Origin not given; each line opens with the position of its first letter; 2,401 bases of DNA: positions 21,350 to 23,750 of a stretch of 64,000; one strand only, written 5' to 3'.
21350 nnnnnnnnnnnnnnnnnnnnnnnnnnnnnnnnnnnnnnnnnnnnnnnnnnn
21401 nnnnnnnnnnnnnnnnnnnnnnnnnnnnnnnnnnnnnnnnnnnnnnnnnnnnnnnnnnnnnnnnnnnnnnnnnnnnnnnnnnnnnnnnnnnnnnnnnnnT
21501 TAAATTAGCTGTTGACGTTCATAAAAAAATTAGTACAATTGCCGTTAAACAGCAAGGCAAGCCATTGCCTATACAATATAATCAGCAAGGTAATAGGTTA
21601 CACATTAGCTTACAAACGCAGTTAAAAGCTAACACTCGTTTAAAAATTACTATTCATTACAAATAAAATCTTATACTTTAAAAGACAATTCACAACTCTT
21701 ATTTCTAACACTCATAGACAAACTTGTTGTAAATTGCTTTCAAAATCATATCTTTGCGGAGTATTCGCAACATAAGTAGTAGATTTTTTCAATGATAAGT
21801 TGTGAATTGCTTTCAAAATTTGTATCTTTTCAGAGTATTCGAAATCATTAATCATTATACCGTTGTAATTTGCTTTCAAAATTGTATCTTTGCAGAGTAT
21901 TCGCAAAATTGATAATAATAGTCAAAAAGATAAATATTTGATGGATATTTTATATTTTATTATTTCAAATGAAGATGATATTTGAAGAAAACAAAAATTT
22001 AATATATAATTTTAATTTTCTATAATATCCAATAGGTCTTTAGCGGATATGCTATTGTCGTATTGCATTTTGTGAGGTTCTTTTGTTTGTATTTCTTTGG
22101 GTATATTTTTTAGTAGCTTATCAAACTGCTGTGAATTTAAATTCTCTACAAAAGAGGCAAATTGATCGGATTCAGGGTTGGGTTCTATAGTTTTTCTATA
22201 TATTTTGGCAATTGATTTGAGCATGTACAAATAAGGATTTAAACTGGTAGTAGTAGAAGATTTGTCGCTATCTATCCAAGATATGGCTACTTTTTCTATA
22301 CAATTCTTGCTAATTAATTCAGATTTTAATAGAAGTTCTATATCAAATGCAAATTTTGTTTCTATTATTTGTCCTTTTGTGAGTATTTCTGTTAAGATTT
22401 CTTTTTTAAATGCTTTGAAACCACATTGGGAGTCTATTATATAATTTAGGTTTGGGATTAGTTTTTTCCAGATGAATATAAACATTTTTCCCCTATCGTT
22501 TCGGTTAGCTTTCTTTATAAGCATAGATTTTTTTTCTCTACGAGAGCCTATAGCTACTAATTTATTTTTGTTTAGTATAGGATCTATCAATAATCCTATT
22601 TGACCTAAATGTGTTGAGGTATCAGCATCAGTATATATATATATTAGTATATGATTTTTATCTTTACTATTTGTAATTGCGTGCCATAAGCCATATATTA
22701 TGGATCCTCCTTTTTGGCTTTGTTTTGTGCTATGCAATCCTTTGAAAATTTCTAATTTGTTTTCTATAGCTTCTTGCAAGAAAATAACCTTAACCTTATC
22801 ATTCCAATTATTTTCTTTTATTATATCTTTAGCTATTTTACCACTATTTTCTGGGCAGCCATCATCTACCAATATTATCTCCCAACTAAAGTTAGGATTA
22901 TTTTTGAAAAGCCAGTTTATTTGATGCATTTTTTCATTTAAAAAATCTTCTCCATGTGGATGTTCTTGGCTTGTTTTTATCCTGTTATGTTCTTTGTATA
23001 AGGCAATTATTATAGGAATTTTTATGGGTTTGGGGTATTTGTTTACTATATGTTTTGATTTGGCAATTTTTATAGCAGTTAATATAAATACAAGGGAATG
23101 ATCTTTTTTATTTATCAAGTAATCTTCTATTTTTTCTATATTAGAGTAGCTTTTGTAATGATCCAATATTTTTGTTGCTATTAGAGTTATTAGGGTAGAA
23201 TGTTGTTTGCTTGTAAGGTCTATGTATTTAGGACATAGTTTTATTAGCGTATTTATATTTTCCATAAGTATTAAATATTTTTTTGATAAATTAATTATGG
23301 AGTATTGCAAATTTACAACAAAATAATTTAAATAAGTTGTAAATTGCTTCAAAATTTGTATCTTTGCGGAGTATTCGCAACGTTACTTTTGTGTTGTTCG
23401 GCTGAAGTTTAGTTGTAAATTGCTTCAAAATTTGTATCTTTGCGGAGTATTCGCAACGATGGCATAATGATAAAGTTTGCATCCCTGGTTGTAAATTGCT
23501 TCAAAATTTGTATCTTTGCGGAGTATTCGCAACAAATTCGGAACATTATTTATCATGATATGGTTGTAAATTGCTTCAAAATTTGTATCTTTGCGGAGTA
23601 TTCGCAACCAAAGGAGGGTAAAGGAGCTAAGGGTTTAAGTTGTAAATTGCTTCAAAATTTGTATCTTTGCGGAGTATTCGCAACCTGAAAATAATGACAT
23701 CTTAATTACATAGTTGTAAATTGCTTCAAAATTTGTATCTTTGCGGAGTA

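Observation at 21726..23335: A glycosyltransferase gene sits between the main array and a decayed array remnant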

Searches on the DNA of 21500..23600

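Call 83: search_rna_families(source=window, start=21500, end=23600, threshold=evalue, max_evalue=1)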
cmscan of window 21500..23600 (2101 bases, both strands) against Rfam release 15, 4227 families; matches with E-value up to 1: 6.
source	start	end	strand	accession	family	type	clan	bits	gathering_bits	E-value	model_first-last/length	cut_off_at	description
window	21726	21771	-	RF01363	CRISPR-DR50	Gene; CRISPR;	-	34.7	47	0.0033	1-46/46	no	CRISPR RNA direct repeat element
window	21862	21907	-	RF01363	CRISPR-DR50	Gene; CRISPR;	-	33.9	47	0.0051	1-46/46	no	CRISPR RNA direct repeat element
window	23336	23381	-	RF01363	CRISPR-DR50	Gene; CRISPR;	-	28.6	47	0.086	1-46/46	no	CRISPR RNA direct repeat element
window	23412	23457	-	RF01363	CRISPR-DR50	Gene; CRISPR;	-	28.6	47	0.086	1-46/46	no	CRISPR RNA direct repeat element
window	23488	23533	-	RF01363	CRISPR-DR50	Gene; CRISPR;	-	28.6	47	0.086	1-46/46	no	CRISPR RNA direct repeat element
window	21799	21845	-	RF01363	CRISPR-DR50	Gene; CRISPR;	-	24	47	1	1-46/46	no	CRISPR RNA direct repeat element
